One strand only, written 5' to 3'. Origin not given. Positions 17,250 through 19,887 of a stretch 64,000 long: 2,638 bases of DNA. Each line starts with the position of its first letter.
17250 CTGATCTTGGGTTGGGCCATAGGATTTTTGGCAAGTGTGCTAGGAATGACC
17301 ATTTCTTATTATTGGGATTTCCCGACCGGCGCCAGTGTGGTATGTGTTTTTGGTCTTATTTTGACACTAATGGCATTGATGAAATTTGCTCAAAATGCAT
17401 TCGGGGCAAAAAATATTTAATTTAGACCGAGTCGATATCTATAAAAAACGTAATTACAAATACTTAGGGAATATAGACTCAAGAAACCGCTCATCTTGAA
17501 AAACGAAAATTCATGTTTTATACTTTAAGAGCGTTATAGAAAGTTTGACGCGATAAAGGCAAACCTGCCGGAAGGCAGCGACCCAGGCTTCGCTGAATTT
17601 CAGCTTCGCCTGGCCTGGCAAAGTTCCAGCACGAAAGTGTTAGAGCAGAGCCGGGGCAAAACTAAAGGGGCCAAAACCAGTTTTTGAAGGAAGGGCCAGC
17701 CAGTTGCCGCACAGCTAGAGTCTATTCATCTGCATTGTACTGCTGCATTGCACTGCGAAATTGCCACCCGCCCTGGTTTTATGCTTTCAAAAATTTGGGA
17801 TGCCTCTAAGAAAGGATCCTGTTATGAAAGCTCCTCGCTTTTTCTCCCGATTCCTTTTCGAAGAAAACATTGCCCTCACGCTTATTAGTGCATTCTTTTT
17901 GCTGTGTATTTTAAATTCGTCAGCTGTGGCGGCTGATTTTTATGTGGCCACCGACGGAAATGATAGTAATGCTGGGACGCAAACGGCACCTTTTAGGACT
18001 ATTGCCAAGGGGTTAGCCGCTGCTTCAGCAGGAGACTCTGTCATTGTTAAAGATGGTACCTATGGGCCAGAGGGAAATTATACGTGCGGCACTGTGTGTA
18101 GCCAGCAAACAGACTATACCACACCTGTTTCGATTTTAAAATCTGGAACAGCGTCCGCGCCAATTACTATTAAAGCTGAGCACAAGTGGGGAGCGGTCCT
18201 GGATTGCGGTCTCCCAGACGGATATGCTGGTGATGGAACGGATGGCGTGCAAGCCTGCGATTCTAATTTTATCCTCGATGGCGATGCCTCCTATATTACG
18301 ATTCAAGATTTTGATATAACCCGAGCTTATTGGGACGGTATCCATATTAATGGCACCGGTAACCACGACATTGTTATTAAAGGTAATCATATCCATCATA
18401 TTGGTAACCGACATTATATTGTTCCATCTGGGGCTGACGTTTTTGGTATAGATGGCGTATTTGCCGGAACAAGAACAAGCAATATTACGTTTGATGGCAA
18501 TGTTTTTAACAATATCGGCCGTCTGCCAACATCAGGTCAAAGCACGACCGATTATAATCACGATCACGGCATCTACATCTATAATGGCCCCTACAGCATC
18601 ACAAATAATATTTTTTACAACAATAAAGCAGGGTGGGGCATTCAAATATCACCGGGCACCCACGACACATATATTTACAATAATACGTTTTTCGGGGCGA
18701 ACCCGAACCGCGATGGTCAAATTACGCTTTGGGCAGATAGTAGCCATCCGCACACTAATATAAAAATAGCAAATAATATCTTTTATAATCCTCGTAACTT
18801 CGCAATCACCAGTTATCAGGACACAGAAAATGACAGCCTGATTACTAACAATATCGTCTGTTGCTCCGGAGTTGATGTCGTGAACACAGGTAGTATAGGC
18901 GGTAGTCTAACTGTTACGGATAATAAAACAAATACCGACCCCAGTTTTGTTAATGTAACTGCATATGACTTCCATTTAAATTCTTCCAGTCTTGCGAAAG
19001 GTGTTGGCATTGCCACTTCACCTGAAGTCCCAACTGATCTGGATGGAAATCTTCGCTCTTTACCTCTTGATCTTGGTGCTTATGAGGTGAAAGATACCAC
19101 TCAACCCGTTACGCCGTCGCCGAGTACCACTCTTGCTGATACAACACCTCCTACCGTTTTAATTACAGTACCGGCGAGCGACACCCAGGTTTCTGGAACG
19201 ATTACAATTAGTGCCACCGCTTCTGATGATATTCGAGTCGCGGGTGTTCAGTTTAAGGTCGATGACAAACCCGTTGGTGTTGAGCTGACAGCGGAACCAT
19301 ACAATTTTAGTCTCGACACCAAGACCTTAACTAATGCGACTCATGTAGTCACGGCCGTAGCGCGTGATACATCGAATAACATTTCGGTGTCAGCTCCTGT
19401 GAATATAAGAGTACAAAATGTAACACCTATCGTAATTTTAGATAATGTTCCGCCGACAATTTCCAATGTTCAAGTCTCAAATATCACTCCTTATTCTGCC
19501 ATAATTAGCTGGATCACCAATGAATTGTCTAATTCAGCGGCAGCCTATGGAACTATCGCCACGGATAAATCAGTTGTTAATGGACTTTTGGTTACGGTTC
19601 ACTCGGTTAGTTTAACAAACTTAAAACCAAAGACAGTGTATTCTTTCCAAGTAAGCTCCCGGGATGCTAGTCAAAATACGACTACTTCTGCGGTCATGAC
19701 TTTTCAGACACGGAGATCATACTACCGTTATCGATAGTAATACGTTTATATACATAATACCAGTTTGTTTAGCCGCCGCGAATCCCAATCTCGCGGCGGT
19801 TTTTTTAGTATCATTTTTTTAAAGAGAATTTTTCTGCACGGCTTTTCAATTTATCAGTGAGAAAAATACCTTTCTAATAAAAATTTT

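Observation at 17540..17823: Highly structured 5' leader with c-di-GMP-I (GEMM)-like core upstream of a secreted beta-helix adhesin-like gene and the EPS locus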

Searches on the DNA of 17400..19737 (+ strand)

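Call 4: search_rna_families(source=window, start=17400, end=17900, threshold=evalue, max_evalue=10, show_alignments=5)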
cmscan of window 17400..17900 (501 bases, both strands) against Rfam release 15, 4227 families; matches with E-value up to 10: 2.
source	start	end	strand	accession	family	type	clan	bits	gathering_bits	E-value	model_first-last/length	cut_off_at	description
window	17548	17711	+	RF01051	c-di-GMP-I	Cis-reg; riboswitch;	CL00126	30.4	35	0.00041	1-87/87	no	c-di-GMP-I riboswitch aptamer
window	17438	17540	+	RF00477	snosnR66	Gene; snRNA; snoRNA; CD-box;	-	17.4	65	8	1-104/104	no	Small nucleolar RNA snR66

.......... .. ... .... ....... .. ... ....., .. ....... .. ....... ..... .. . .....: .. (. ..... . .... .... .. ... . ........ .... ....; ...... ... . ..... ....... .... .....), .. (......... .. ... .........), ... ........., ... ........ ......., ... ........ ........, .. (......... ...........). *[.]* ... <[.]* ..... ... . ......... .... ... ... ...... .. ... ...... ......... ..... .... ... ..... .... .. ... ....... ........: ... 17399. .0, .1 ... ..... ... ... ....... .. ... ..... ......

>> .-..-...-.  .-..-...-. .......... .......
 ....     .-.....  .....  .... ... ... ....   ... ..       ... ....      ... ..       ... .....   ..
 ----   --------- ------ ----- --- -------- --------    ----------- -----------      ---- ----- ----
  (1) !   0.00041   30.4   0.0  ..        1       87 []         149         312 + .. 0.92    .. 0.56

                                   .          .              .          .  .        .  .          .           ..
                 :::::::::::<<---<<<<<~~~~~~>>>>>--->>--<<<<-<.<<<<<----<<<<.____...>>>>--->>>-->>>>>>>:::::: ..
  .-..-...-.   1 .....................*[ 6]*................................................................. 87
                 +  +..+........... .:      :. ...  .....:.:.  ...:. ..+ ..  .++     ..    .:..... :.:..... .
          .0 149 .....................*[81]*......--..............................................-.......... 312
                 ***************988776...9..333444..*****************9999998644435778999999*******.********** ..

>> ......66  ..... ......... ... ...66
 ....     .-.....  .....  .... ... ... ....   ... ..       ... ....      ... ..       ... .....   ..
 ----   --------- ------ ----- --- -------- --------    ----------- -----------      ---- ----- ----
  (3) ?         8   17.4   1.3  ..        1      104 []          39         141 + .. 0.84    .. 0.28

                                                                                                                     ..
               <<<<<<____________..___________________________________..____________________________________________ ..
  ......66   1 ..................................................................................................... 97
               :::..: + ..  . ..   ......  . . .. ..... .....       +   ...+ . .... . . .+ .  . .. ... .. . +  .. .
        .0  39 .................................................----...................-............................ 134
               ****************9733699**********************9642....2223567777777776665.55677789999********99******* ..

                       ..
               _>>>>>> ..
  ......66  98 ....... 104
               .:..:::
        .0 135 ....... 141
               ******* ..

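Call 13: search_rna_families(sources=[L001, L002, L006, L008], threshold=evalue, max_evalue=1, show_alignments=4)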
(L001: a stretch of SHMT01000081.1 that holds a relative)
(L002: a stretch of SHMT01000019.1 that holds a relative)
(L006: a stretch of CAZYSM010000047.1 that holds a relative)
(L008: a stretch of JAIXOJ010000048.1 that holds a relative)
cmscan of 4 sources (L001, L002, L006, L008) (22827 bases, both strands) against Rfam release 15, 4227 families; matches with E-value up to 1: 1.
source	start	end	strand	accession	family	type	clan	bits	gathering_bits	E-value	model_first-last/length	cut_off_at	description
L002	6772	6861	-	RF01051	c-di-GMP-I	Cis-reg; riboswitch;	CL00126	66.2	35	3.4e-11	1-87/87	no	c-di-GMP-I riboswitch aptamer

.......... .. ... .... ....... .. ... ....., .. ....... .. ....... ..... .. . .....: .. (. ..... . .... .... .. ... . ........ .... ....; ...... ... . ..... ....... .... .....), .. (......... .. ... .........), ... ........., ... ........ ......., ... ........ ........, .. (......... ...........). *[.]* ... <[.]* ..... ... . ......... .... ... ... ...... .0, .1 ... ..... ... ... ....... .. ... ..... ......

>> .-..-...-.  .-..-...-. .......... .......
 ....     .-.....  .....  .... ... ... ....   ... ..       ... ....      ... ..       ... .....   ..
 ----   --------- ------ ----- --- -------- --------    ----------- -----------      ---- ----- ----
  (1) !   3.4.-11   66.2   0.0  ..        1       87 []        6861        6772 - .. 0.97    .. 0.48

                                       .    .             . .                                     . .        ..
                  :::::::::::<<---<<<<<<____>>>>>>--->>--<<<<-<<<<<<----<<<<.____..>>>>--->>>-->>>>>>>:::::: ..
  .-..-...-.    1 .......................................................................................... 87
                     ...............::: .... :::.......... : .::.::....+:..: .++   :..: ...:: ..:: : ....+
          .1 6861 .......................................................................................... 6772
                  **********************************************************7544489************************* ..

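Call 20: search_rna_families(sources=[L011, L012, L013], threshold=evalue, max_evalue=1, show_alignments=5)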
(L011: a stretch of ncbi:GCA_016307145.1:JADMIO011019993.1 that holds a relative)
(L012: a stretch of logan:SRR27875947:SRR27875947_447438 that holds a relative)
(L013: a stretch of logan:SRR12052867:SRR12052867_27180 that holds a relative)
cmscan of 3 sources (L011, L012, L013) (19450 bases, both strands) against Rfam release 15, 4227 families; matches with E-value up to 1: 2.
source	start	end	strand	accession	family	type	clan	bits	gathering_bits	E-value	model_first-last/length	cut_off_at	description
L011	2820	2907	+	RF03167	c-di-GMP-I-GGC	Cis-reg; riboswitch;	CL00126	56.1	59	4.6e-11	1-80/80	no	c-di-GMP-I-GGC riboswitch aptamer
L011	4484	4552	+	RF01668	P10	Gene; sRNA;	-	22.1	37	0.17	1-72/72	no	Pseudomonas sRNA P10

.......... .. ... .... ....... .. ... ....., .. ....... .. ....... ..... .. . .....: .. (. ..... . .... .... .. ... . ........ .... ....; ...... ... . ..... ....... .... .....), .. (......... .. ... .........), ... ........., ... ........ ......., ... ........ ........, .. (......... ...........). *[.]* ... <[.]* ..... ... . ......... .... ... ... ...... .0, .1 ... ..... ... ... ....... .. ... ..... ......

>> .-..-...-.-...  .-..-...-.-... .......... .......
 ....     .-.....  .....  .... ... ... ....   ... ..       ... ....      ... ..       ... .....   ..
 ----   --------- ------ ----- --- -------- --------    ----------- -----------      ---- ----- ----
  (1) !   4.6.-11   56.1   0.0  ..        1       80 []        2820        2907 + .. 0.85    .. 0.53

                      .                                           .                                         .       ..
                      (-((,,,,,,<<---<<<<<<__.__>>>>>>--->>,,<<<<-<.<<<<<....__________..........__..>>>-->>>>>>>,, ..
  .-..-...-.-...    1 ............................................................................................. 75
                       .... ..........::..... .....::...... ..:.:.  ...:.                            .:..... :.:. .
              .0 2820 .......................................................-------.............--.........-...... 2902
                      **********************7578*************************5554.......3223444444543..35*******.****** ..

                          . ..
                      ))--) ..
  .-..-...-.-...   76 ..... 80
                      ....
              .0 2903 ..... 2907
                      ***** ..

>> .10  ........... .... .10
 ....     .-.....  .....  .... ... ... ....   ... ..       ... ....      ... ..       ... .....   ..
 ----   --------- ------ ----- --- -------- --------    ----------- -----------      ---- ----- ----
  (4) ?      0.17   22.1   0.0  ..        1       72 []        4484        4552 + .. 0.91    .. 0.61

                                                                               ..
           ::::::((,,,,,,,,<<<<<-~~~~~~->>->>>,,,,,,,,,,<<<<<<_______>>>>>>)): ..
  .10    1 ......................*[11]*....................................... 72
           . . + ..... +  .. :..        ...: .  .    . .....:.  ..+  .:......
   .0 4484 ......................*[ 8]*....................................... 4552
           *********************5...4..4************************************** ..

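Call 29: search_rna_families(sources=[L015, L016, L018], threshold=evalue, max_evalue=1, show_alignments=4)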
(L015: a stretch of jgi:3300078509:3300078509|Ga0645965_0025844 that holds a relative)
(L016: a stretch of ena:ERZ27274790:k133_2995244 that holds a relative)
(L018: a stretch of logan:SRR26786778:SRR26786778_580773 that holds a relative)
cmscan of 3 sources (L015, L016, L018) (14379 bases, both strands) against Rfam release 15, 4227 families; matches with E-value up to 1: 0.
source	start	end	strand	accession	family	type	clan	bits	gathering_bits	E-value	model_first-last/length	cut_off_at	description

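Call 42: search_rna_families(sources=[L024, L025, L026, L020], threshold=evalue, max_evalue=1, show_alignments=4)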
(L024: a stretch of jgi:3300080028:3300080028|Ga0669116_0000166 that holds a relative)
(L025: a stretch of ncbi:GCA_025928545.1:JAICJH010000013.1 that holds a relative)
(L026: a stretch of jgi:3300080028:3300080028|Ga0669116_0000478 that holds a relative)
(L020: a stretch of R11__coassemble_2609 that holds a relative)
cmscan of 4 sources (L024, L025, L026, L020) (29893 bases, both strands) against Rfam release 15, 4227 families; matches with E-value up to 1: 1.
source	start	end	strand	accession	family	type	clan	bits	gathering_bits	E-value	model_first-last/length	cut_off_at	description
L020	7984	8074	+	RF01051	c-di-GMP-I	Cis-reg; riboswitch;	CL00126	44.6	35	8.6e-06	1-87/87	no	c-di-GMP-I riboswitch aptamer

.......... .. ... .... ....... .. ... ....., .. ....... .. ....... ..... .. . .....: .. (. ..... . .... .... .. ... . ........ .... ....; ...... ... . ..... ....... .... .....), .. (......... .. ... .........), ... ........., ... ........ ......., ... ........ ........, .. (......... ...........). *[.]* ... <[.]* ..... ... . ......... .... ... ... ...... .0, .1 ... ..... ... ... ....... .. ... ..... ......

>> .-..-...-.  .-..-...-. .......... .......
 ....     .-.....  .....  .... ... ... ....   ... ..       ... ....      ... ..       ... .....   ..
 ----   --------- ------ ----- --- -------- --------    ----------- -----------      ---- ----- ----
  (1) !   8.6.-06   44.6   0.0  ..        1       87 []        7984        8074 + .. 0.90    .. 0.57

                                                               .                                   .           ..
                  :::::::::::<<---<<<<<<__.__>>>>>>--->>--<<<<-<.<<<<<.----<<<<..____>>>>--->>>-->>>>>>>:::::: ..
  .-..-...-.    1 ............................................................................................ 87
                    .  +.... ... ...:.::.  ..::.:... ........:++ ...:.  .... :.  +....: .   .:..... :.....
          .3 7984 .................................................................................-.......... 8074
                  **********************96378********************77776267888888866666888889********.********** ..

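Call 92: search_with_rna_model(model_id=R1, sources=[L011, L020, L002], max_evalue=0.000001, make_alignment=true)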
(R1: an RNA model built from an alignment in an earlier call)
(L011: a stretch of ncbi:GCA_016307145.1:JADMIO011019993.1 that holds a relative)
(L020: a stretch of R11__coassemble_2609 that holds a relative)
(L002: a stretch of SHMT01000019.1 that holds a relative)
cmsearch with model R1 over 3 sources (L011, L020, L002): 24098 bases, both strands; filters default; matches with E-value up to 0.000001: 3.
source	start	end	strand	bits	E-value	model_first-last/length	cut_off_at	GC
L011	2815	2910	+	94.2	6.7e-25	1-99/99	no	0.52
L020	7980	8078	+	89.5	1.4e-23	1-99/99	no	0.55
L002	6768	6865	-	80.6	4.8e-21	1-99/99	no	0.46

Alignment A5: 3 matches aligned to the model, 100 columns, each read 5' to 3' on its own strand. Consensus structure (alignment columns), stored with it:
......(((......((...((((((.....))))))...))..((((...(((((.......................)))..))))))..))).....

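Call 93: build_rna_model(alignment_id=A5)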
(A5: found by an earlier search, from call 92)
Model R2 built from alignment A5 (3 sequences, 100 columns); structure: stored with the alignment.
model positions 100; base pairs 20; branch points 1; effective number of sequences 1.92; information 0.59 bits per position. Calibrated on 0.2 Mb of random sequence (short: E-values are rough).
structure used (alignment columns):
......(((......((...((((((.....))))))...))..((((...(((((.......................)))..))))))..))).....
